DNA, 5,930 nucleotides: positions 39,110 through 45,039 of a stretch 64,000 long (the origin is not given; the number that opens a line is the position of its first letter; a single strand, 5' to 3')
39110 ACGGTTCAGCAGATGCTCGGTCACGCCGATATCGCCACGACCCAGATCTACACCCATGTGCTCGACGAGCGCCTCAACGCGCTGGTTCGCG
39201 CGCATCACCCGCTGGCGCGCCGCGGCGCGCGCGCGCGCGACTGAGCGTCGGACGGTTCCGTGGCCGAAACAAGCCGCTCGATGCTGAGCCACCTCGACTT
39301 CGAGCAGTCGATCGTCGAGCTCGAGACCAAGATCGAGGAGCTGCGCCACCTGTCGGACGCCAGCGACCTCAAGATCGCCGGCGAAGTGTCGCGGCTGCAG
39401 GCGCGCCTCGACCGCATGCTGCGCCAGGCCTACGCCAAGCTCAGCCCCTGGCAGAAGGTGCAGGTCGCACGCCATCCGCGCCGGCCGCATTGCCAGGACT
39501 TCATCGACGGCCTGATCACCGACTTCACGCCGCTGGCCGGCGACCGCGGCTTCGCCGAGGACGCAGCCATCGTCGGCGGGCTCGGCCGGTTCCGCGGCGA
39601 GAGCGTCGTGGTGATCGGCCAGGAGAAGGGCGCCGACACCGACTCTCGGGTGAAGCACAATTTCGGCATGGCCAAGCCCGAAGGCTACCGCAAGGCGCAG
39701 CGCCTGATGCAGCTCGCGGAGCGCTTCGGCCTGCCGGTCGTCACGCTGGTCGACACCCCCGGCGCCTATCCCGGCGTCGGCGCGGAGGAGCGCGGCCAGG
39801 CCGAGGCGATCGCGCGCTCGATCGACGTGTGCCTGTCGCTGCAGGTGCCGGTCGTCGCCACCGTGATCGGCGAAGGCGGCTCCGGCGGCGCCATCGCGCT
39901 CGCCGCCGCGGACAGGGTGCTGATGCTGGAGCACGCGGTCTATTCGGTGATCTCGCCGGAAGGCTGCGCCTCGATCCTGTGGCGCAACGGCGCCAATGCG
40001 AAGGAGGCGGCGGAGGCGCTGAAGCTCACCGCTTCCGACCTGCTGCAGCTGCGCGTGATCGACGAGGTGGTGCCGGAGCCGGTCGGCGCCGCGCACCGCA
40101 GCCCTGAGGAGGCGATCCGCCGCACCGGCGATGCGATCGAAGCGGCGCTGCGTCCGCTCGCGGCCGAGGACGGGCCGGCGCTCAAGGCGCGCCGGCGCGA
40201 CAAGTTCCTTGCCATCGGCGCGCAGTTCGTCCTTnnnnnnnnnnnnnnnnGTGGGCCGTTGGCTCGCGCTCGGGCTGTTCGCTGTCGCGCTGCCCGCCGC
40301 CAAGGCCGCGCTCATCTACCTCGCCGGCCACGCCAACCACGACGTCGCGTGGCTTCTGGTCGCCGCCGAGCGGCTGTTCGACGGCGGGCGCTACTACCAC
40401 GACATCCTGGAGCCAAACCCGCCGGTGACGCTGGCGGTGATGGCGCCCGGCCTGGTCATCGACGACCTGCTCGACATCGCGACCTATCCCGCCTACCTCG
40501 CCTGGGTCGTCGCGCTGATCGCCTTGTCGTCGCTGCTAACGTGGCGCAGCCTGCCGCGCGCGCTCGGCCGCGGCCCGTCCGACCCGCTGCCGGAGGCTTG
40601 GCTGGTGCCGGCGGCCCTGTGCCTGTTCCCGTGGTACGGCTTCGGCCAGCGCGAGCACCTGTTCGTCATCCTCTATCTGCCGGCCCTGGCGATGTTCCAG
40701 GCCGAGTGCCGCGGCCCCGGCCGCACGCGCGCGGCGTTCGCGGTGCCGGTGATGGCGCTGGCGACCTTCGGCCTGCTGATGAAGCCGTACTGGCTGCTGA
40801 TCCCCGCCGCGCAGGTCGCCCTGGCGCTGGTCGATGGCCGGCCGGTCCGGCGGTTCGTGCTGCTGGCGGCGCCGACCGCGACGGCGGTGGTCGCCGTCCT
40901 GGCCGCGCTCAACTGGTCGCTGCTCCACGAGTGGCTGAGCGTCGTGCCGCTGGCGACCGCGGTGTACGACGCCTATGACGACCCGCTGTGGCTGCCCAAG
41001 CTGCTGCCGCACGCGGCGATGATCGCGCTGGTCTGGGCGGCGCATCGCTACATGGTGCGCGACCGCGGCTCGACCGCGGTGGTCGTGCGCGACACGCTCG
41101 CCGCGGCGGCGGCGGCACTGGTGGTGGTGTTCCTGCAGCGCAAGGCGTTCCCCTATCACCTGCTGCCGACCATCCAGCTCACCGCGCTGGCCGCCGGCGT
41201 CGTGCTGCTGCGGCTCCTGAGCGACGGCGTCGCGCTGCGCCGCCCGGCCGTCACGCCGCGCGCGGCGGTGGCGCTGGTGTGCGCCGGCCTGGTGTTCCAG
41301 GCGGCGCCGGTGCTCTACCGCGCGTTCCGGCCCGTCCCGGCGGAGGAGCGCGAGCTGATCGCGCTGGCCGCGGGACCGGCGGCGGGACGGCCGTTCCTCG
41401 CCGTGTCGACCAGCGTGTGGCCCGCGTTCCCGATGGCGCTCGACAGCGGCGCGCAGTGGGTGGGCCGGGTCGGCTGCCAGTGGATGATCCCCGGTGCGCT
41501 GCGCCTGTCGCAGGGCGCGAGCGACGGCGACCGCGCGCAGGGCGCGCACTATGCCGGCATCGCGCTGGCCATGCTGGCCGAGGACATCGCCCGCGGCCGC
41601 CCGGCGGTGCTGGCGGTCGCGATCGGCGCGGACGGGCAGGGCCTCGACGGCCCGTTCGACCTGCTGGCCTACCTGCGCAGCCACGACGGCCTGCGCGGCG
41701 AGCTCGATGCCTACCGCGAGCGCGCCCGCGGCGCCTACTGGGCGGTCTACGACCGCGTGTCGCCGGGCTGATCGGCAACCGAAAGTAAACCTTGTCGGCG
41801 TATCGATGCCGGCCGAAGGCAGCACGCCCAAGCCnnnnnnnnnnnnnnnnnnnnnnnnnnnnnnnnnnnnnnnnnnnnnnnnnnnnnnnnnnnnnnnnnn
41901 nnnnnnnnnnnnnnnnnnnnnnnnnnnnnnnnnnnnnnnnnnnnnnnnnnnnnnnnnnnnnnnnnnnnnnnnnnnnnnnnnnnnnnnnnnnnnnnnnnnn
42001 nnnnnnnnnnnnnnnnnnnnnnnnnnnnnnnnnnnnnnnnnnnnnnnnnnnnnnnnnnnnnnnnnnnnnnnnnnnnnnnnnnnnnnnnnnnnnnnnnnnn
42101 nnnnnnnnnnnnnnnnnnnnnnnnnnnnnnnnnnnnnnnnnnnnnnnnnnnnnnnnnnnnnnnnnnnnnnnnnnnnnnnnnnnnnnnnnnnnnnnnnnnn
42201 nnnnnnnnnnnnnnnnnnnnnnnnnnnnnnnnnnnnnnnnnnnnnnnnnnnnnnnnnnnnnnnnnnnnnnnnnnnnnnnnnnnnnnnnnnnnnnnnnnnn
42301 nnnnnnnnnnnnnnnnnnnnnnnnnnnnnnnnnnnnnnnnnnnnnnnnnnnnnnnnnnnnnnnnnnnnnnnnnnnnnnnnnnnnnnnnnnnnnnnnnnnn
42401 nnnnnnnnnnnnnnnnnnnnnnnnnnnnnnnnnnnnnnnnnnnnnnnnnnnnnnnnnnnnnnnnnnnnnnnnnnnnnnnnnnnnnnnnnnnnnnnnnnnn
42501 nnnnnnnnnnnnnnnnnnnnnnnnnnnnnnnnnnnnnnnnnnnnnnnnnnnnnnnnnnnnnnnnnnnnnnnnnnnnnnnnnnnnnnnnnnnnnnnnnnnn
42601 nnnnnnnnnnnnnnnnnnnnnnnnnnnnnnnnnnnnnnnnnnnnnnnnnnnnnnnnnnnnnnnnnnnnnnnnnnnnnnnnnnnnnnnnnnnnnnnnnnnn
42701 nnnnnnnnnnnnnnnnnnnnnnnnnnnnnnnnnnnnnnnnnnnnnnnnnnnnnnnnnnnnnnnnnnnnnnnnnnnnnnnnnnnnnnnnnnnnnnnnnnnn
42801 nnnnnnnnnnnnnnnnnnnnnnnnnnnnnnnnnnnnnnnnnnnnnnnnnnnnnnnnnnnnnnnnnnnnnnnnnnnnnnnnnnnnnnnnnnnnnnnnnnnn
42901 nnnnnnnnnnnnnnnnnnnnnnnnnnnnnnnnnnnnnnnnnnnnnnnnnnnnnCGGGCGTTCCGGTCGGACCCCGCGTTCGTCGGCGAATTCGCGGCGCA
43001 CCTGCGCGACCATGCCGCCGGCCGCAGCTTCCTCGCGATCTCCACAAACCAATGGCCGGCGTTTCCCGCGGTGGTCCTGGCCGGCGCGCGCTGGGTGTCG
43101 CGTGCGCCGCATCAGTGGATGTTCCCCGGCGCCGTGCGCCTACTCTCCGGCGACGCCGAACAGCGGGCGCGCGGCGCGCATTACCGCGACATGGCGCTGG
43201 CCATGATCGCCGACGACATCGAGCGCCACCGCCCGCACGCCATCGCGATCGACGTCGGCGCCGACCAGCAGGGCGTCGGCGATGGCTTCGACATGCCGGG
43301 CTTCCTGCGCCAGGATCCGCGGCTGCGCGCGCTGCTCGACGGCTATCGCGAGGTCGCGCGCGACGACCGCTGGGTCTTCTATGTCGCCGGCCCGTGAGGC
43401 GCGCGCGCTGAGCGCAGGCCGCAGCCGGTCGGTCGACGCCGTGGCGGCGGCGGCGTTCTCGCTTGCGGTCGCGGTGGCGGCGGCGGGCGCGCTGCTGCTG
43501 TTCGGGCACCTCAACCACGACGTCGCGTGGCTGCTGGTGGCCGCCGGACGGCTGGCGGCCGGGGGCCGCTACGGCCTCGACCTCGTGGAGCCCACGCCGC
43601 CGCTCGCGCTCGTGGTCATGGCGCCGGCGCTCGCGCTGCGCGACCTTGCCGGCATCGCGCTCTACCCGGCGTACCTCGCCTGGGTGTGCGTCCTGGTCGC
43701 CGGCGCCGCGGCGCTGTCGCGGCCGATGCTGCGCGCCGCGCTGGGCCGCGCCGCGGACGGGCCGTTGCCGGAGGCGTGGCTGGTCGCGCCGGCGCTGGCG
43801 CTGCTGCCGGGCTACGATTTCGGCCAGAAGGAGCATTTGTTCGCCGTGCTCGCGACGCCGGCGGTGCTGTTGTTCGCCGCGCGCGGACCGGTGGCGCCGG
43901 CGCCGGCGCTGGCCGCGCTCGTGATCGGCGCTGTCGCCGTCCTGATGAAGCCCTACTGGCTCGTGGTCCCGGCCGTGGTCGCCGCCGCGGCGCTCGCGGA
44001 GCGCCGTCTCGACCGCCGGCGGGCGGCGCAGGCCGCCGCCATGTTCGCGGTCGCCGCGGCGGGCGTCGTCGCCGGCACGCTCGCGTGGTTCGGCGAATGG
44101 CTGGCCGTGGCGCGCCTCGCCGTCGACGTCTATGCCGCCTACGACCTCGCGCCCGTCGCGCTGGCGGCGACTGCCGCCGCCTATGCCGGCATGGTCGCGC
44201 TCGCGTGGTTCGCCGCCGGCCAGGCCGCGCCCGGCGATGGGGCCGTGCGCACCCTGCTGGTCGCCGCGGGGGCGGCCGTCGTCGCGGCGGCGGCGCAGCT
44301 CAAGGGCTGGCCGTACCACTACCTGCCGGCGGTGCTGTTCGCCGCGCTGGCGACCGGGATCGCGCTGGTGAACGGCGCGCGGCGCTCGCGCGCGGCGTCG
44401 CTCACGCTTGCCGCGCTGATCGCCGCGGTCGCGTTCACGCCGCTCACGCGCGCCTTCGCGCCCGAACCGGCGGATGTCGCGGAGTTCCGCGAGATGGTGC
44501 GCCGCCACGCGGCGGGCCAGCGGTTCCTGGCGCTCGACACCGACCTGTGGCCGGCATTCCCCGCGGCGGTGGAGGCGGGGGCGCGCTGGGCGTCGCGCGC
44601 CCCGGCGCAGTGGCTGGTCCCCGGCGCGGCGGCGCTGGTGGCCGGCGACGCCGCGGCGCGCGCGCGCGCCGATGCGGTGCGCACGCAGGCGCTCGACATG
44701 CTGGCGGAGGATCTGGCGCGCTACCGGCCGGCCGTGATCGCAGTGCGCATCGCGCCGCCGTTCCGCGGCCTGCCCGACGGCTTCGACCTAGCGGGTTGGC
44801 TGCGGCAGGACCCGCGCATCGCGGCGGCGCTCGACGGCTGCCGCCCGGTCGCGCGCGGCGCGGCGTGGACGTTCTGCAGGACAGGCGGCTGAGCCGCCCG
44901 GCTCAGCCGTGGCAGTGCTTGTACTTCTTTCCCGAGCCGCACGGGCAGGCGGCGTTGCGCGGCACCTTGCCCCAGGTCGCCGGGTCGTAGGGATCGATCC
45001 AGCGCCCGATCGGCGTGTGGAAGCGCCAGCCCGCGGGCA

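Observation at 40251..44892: Three tandem, diverged paralogues of an uncharacterised ~500-aa polytopic membrane protein with GT-C-like motifs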

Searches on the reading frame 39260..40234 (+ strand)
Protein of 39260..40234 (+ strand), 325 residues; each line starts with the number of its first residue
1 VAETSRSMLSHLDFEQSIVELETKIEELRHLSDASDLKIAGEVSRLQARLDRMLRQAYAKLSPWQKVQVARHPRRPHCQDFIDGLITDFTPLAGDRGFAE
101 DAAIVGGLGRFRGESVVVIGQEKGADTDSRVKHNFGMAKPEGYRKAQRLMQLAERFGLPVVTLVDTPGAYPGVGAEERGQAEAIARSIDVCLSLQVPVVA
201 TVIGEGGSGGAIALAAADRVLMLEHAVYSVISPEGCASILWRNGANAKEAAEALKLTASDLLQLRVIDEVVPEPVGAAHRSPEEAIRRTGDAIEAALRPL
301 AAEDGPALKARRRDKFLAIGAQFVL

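Call 65: search_protein_families(library=pfam, proteins=[window:39260-40234:+], max_evalue=0.00001)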
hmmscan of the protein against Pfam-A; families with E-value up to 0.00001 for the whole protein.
window:39260-40234:+ (325 aa): 2 families
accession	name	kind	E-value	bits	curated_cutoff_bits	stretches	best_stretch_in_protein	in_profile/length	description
PF03255.19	ACCA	-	5.3e-139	463.1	23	1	12-320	2-310/310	Acetyl co-enzyme A carboxylase carboxyltransferase-like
PF01039.27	Carboxyl_trans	-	3e-20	72.7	22.3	1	103-275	283-450/493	Carboxyl transferase domain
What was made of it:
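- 39260..40237 (+): accA (acetyl-CoA carboxylase carboxyltransferase alpha). It ends 13 nt before paralogue 1 and is probably co-transcribed with the three paralogues (inferred). Pfam ACCA, E 5e-139 (call 65).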

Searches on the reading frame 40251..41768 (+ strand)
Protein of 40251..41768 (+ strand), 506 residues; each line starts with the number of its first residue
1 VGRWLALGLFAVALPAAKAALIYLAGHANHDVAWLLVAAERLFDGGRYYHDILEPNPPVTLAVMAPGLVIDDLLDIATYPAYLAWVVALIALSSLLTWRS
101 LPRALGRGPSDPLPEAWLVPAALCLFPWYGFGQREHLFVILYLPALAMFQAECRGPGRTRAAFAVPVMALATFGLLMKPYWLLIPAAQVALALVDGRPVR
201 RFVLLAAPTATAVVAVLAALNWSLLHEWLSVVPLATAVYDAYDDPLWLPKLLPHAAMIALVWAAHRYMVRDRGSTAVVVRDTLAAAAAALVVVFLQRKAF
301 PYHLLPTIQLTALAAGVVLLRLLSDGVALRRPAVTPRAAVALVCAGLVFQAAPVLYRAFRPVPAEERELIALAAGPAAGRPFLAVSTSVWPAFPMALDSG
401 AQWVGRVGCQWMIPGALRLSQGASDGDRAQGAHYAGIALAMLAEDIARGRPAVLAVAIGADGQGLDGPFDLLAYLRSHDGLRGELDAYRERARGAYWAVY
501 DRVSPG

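Call 3: search_protein_families(library=pfam, proteins=[window:40251-41768:+], max_evalue=1)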
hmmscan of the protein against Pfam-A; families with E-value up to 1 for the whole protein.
window:40251-41768:+ (506 aa): 1 family
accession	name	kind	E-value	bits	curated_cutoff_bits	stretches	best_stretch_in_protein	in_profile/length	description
PF16192.10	PMT_4TMC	-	0.51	10.2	32.4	1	293-362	116-182/202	C-terminal four TMM region of protein-O-mannosyltransferase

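Call 4: search_protein_families(library=ncbifam, proteins=[window:40251-41768:+], max_evalue=1)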
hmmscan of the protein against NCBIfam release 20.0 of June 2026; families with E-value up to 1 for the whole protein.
window:40251-41768:+ (506 aa): 1 family
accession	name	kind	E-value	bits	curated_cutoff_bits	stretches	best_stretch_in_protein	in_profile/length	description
NF005625.0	PRK07375.2-4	equivalog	0.1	12.3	165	1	256-295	5-44/141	putative monovalent cation/H+ antiporter subunit C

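Call 7: search_solved_structures(query=A1, max_evalue=10)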
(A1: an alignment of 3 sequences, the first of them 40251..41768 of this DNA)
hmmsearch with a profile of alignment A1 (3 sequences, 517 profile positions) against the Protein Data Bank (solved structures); distinct sequences matched with E-value up to 10: 1.
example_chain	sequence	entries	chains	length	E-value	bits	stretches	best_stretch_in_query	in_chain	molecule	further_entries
6hat_A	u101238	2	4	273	1.6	10.6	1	42-88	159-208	mRNA export factor ICP27 homolog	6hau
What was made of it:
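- No curated family match (calls 3, 4, 7).
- Tried and rejected: A PDB sequence search with the profile of the three paralogues gave one E 1.6 hit to an unrelated viral protein (call 7).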

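Call 64: find_related_loci(query=A1, collection=metagenome_contigs, flank=8000)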
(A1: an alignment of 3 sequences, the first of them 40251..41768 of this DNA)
Query A1 (506 aa) in metagenome_contigs; peptide patterns used: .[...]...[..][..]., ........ (x = any residue, [..] = any of these).
168 stretches matched a pattern; 6 encode a relative of the query (tblastn E <= 1e-3); 6 distinct loci.
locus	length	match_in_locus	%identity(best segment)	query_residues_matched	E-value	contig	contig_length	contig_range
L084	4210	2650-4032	30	27-474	7e-24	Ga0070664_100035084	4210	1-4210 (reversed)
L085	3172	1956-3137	29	27-415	2e-22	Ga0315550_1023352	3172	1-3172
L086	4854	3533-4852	29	27-454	7e-21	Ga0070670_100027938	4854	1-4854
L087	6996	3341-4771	27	27-505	2e-19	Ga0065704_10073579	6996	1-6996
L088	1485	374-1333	32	27-348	3e-17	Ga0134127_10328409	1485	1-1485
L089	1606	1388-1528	40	27-73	1e-7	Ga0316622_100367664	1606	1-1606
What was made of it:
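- Tried and rejected: The metagenome-contig scan for close relatives of the triple clade found only hits at 40% identity or less, the full-length ones 27-32% (call 64).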

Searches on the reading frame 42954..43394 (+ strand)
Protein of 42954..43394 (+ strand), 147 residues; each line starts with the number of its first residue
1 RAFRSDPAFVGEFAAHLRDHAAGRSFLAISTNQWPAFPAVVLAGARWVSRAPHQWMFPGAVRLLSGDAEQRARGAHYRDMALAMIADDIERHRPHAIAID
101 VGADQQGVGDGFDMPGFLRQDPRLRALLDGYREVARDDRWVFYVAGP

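Call 48: predict_structure(alignment_id=A4)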
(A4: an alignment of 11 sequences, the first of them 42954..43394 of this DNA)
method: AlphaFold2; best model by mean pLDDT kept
length: 147 residues; sequences in the alignment: 11
mean_pLDDT: 91.1   pTM: 0.87
mean pLDDT of the five models: 91.1, 88.6, 88.3, 87.5, 87.3
residues with pLDDT >= 90: 108; 70-90: 36; 50-70: 2; < 50: 1
segments of 3 or more residues with pLDDT < 50: none
pLDDT, mean of each block of 10 residues (from residue 1): 77 95 96 88 93 87 94 96 96 97 77 92 97 94 90
secondary structure, 60 per line:
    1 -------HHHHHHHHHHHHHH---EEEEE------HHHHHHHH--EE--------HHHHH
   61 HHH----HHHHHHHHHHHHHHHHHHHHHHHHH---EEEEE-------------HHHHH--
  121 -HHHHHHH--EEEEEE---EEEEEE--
elements in order: H8-21 E25-29 H36-43 H56-63 H68-92 E96-100 H114-118 H122-128 E131-136 E140-145

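Call 52: fold_search(model_id=the predicted structure, library=pdb)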
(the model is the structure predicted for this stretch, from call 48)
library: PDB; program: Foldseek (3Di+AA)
matches with E <= 10: 623; with E <= 0.001: 0
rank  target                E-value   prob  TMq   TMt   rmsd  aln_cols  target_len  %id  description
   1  3vu0_C                7.8e-03  0.97  0.46  0.45   9.0       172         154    7  Crystal structure of the C-terminal globular domain of oligosaccharyltransferase (AfAglB-S2, AF_0040, O30195_ARCFU) fr (released 2013-01-23)
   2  6g7d                  1.5e-02  0.80  0.40  0.29  11.5       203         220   16  Structure of MeT1 from Mycobacterium hassiacum in complex with SAM and glycerol. (released 2019-01-16)
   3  6g80_M                3.4e-02  0.72  0.42  0.31  11.3       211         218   16  Structure of Mycobacterium hassiacum MeT1 from orthorhombic crystals. (released 2019-01-16)
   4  6g80_A                4.1e-02  0.75  0.44  0.32  11.3       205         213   13  Structure of Mycobacterium hassiacum MeT1 from orthorhombic crystals. (released 2019-01-16)
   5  6g80_B                7.7e-02  0.63  0.44  0.31  11.6       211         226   14  Structure of Mycobacterium hassiacum MeT1 from orthorhombic crystals. (released 2019-01-16)
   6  3ku1_A                8.7e-02  0.38  0.36  0.27  12.3       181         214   12  Crystal structure of Streptococcus pneumoniae Sp1610, a putative tRNA (m1A22) methyltransferase, in complex with S-ade (released 2009-12-22)
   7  3eey_B                9.3e-02  0.38  0.39  0.32  12.2       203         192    7  CRYSTAL STRUCTURE OF PUTATIVE RRNA-METHYLASE FROM Clostridium thermocellum (released 2008-09-16)
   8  3ntv_A                9.3e-02  0.28  0.35  0.27  10.8       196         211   13  Crystal structure of a putative caffeoyl-CoA O-methyltransferase from Staphylococcus aureus (released 2011-07-06)
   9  5vu3_A                1.1e-01  0.25  0.27  0.25   9.6       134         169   16  Crystal structure of the competence-damaged protein (CinA) superfamily protein ECL_02051 from Enterobacter cloacae (released 2017-06-14)
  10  3dmf                  1.1e-01  0.23  0.34  0.18   8.0       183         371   12  T. Thermophilus 16S rRNA N2 G1207 methyltransferase (RsmC) in complex with AdoMet (released 2008-07-29)
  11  1svu_A                1.2e-01  0.30  0.35  0.20  10.0       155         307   10  Structure of the Q237W mutant of HhaI DNA methyltransferase: an insight into protein-protein interactions (released 2004-06-29)
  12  5vu3_H                1.3e-01  0.23  0.29  0.27  12.1       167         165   11  Crystal structure of the competence-damaged protein (CinA) superfamily protein ECL_02051 from Enterobacter cloacae (released 2017-06-14)
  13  5vu3_E                1.3e-01  0.20  0.28  0.25  12.0       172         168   14  Crystal structure of the competence-damaged protein (CinA) superfamily protein ECL_02051 from Enterobacter cloacae (released 2017-06-14)
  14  3gnl_A                1.3e-01  0.20  0.31  0.23  12.5       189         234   10  Structure of uncharacterized protein (LMOf2365_1472) from Listeria monocytogenes serotype 4b (released 2009-04-21)
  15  5zw4_A                1.4e-01  0.18  0.30  0.23  13.5       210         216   12  Crystal structure of tRNA bound TrmR (released 2018-07-11)
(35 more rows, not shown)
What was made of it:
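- Closest known: Oligosaccharyltransferases PglB / AglB / STT3. Same: The C-terminal domain best matches the AglB-S2 globular domain (call 52).
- The C-terminal domain modelled alone (pLDDT 91.1) best matches the C-terminal globular domain of the oligosaccharyltransferase AglB-S2 (3vu0, probability 0.97; call 52). The isolated C-terminal domain best matches the AglB-S2 C-terminal globular domain (call 52). The remaining hits are generic Rossmann-like folds (call 52).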

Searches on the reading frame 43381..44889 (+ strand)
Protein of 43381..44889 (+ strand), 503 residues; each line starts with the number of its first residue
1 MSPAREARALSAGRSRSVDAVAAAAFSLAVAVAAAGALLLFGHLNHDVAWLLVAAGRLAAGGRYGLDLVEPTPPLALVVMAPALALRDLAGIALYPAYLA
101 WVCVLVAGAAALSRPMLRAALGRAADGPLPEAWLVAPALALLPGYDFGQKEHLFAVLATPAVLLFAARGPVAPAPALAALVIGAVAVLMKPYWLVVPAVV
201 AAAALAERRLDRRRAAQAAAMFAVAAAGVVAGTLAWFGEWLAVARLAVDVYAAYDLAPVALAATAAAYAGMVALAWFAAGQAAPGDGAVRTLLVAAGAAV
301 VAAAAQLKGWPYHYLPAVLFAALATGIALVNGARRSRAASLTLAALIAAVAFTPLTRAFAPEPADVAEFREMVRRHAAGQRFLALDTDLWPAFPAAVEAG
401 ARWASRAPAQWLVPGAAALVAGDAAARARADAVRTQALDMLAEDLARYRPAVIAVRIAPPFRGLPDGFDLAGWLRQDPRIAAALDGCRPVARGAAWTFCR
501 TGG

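Call 3: search_protein_families(library=pfam, proteins=[window:43381-44889:+], max_evalue=1)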
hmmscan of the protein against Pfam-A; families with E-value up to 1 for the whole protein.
window:43381-44889:+ (503 aa): 1 family
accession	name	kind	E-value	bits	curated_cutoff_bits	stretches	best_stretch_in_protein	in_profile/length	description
PF16192.10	PMT_4TMC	-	0.055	13.4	32.4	1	312-333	125-146/202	C-terminal four TMM region of protein-O-mannosyltransferase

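Call 4: search_protein_families(library=ncbifam, proteins=[window:43381-44889:+], max_evalue=1)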
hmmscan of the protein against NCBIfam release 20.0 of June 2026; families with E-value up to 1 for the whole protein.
window:43381-44889:+ (503 aa): 1 family
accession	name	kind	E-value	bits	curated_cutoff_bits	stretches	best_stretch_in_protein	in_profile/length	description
TIGR02185.1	Trep_Strep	subfamily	0.054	13.6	76.45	1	153-276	40-163/188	MptD family putative ECF transporter S component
